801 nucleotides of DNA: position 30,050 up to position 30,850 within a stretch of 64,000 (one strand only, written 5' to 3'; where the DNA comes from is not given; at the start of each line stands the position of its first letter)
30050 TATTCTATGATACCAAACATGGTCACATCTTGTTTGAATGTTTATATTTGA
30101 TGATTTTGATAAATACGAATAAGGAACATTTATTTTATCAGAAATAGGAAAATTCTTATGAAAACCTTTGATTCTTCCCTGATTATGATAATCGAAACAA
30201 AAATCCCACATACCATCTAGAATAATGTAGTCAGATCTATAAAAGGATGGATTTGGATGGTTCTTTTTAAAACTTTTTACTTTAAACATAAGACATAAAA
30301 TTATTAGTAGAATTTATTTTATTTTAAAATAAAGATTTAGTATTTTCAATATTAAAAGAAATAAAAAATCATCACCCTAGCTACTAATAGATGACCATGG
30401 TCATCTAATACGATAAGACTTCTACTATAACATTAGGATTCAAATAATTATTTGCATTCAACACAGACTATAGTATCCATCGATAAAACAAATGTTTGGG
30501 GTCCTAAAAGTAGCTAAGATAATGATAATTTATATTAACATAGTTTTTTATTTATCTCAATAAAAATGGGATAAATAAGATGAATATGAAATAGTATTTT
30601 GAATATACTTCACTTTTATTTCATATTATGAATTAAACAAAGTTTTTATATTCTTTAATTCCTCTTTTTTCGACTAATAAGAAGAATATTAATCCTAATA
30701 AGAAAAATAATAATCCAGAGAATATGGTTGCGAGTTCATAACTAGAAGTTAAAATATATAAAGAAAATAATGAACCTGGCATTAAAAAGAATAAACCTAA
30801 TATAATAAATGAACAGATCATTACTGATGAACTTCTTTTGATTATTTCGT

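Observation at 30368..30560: Orphan ~160-nt structured RNA with its own promoter and U-tract; rod-plus-bubble (6S-RNA-like) architecture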

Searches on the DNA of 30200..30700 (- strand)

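Call 5: search_rna_families(source=window, start=30200, end=30700, threshold=evalue, max_evalue=10, show_alignments=3)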
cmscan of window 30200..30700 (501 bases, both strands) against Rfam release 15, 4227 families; matches with E-value up to 10: 6.
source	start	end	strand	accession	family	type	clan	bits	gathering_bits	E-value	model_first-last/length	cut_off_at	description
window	30583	30630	+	RF03803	MIR1886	Gene; miRNA;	-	20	62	0.27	1-52/52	no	MIR1886 microRNA precursor family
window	30356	30407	+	RF02677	NsiR4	Gene; sRNA;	-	16.1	40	0.51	1-65/65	no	Nitrogen stress-induced RNA 4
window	30485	30547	-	RF00349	snoR11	Gene; snRNA; snoRNA; CD-box;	-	15.9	50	9.2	1-90/90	no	Small nucleolar RNA R11/Z151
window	30416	30469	-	RF01194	sn2903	Gene; snRNA; snoRNA; CD-box;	CL00066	15.2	50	1.6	1-91/91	no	Small nucleolar RNA sn2903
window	30241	30302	+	RF02143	HYMAI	Gene; lncRNA;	-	13.5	80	2.2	177-241/241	no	Hydatidiform mole associated and imprinted conserved region 1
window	30538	30589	+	RF04199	MIR6027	Gene; miRNA;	-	13.5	95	5.7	1-159/159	no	MIR6027 microRNA precursor family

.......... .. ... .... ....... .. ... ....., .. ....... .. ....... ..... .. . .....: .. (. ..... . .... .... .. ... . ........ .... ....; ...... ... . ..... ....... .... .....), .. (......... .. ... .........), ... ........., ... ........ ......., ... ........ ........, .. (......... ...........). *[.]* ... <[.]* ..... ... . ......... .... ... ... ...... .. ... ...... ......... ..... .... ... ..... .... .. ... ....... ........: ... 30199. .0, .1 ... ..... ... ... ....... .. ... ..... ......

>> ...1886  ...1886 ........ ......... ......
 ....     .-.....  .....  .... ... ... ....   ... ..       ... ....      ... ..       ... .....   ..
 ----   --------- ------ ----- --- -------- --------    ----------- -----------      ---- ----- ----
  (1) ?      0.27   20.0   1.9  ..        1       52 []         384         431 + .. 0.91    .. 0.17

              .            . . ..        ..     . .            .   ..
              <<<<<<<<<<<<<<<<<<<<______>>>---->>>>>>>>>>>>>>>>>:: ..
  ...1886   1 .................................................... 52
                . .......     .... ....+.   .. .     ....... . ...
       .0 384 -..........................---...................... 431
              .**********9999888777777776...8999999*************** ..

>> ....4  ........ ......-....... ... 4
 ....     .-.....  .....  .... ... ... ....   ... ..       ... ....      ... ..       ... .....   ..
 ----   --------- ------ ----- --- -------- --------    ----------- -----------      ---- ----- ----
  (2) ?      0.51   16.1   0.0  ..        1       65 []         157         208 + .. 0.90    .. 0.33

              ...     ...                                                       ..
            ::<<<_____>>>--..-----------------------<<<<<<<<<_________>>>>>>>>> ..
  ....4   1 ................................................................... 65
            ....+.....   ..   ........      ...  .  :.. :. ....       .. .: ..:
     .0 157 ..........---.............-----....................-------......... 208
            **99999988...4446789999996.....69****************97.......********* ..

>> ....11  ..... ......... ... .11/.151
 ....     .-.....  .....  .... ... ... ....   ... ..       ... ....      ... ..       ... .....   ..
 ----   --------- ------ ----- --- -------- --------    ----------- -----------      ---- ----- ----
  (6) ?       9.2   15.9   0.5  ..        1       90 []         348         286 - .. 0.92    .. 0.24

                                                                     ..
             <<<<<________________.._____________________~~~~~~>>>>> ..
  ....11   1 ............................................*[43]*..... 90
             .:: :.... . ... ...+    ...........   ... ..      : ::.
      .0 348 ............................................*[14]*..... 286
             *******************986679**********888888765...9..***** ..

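Call 34: build_rna_model(alignment_id=A2)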
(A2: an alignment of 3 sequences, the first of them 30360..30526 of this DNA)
Model R1 built from alignment A2 (3 sequences, 168 columns); structure: RNAalifold consensus.
model positions 165; base pairs 50; branch points 1; effective number of sequences 0.94; information 0.589 bits per position. Calibrated on 0.2 Mb of random sequence (short: E-values are rough).
structure used (alignment columns):
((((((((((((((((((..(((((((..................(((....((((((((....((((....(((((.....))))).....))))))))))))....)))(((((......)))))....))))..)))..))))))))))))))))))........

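Call 35: search_with_rna_model(model_id=R1, sources=[window, L002, L004, L005, L006, L007, L008, L009, L010, L015, L026, L039, L085, L087, L088, L089, L090, L091, L092, L093, L094, L095, L003, L082, L084], max_evalue=10, show_alignments=6)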
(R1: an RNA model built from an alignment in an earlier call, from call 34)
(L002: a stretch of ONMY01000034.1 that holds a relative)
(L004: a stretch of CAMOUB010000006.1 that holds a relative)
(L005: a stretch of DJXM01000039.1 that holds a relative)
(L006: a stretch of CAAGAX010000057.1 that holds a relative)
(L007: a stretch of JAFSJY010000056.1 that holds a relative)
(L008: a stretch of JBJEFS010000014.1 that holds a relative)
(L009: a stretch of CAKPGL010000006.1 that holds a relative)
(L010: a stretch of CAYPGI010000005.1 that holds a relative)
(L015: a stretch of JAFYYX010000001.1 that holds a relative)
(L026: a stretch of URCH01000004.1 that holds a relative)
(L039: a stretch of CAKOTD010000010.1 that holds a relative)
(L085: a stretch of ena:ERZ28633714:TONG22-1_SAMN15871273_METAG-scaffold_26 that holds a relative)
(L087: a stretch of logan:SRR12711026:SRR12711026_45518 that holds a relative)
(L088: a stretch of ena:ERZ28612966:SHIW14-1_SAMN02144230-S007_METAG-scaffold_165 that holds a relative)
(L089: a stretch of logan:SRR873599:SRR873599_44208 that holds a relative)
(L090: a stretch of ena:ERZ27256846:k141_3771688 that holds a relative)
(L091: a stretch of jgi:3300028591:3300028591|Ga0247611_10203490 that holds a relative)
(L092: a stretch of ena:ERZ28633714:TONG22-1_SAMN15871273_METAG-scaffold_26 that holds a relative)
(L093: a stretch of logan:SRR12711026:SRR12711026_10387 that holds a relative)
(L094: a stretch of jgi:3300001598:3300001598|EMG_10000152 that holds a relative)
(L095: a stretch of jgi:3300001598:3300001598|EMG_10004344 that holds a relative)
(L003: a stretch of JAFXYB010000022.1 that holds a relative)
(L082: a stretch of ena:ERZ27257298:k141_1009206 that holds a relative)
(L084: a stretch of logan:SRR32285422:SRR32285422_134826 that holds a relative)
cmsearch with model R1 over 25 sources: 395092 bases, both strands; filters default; matches with E-value up to 10: 29.
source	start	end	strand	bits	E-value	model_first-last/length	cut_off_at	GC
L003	8025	8189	+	187.5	8.9e-45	1-165/165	no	0.32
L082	3758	3923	+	186.2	2e-44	1-165/165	no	0.3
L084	334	499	+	186.2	2e-44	1-165/165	no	0.3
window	30360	30526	-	181.8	2.4e-43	1-165/165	no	0.31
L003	8017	8181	-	37.3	1.2e-06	1-165/165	no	0.32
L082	3750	3915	-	33.1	1.3e-05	1-165/165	no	0.3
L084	326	491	-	33.1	1.3e-05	1-165/165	no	0.3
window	30368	30534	+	23.9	0.003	1-165/165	no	0.31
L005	19224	19280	+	16.5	0.22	50-106/165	no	0.19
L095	327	369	+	15.9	0.32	1-165/165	no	0.23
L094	4819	4853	-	14.8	0.59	1-165/165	no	0.23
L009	2667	2714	+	13.9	1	1-165/165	no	0.19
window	39251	39288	-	13.8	1.1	1-165/165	no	0.18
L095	1062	1091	-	13.1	1.6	1-165/165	no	0.17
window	39985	40041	+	12.8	1.9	1-165/165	no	0.28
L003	14428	14536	+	12.4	2.5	1-165/165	no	0.31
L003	20735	20764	-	12.3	2.5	1-165/165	no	0.2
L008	6311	6343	-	12.2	2.6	1-165/165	no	0.18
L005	19138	19180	-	12.2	2.7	1-165/165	no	0.26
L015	3907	3979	+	12.1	2.8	1-165/165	no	0.25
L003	14095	14143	+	11.7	3.5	1-165/165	no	0.24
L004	8437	8490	+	11.7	3.6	1-165/165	no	0.28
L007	6308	6335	-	11.4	4.3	1-165/165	no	0.36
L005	9014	9070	+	11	5.6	1-165/165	no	0.21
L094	17131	17176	-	10.9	5.8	1-165/165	no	0.26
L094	5693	5750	+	10.6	7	1-165/165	no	0.26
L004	908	952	-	10.1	9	1-165/165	no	0.13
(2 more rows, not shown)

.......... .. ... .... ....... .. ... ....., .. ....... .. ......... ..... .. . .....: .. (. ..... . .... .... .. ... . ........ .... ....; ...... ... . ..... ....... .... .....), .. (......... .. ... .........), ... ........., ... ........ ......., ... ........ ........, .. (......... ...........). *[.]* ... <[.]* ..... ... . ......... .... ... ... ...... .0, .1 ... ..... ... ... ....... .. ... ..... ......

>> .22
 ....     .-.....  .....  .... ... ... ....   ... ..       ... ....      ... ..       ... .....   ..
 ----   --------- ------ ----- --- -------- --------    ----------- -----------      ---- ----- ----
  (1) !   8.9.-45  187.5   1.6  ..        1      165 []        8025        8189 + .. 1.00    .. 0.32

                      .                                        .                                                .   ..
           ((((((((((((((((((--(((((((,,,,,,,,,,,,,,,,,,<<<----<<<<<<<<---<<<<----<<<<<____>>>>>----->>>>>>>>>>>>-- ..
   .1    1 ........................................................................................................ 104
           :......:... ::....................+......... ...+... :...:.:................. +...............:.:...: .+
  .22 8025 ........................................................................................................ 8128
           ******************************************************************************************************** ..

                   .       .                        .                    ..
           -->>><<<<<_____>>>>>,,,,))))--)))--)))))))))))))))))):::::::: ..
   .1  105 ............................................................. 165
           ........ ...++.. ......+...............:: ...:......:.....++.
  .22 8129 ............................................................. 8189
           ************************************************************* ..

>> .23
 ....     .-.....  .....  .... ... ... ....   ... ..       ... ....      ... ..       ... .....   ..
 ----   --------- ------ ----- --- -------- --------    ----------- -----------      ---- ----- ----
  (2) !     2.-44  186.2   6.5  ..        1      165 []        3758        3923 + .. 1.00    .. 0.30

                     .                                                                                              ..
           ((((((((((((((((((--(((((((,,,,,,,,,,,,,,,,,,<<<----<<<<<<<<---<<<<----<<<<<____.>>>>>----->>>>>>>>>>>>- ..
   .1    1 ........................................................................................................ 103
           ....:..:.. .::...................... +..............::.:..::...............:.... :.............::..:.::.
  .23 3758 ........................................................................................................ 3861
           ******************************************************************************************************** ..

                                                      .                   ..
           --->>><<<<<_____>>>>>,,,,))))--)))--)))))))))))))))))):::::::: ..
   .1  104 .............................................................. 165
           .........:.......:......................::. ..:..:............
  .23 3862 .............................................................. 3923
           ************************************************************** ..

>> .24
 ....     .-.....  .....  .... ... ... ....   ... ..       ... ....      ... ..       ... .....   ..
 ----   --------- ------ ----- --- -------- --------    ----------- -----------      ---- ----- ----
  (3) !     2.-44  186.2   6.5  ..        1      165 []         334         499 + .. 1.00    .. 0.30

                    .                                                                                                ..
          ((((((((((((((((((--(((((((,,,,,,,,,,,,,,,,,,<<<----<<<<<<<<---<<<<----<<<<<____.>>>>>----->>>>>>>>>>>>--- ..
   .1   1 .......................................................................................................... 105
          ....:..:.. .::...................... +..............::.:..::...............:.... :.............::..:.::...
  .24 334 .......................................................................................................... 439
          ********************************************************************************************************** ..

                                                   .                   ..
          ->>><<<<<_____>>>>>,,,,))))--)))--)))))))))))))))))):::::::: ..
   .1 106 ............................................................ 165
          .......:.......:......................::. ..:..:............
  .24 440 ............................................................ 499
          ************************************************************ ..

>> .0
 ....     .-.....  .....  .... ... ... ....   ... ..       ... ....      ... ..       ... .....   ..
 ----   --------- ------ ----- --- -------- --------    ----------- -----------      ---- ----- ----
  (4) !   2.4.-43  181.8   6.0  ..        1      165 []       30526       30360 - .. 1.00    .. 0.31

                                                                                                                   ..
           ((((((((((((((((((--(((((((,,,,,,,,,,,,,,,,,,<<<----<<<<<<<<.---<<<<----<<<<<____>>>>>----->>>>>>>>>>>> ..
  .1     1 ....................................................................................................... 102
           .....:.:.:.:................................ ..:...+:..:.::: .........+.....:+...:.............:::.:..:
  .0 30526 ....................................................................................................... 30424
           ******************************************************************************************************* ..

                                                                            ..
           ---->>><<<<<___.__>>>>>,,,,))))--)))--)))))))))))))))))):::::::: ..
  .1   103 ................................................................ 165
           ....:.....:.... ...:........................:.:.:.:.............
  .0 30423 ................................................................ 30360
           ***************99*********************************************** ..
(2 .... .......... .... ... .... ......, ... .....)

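Call 38: search_with_rna_model(model_id=R1, sources=[L096, L097, L098, L099, L100, L101, L102, L103], max_evalue=1, show_alignments=4)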
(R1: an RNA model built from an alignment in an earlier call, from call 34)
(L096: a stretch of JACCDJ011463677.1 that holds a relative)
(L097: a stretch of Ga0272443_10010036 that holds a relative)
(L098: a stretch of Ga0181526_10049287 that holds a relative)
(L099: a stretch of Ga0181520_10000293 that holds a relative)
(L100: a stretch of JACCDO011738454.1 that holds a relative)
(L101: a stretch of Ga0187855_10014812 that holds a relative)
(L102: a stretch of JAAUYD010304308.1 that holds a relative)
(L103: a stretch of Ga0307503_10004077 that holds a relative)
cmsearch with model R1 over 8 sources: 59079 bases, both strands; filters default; matches with E-value up to 1: 1.
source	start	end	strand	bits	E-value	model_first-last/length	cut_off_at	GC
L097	7868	7923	+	11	0.81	1-165/165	no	0.34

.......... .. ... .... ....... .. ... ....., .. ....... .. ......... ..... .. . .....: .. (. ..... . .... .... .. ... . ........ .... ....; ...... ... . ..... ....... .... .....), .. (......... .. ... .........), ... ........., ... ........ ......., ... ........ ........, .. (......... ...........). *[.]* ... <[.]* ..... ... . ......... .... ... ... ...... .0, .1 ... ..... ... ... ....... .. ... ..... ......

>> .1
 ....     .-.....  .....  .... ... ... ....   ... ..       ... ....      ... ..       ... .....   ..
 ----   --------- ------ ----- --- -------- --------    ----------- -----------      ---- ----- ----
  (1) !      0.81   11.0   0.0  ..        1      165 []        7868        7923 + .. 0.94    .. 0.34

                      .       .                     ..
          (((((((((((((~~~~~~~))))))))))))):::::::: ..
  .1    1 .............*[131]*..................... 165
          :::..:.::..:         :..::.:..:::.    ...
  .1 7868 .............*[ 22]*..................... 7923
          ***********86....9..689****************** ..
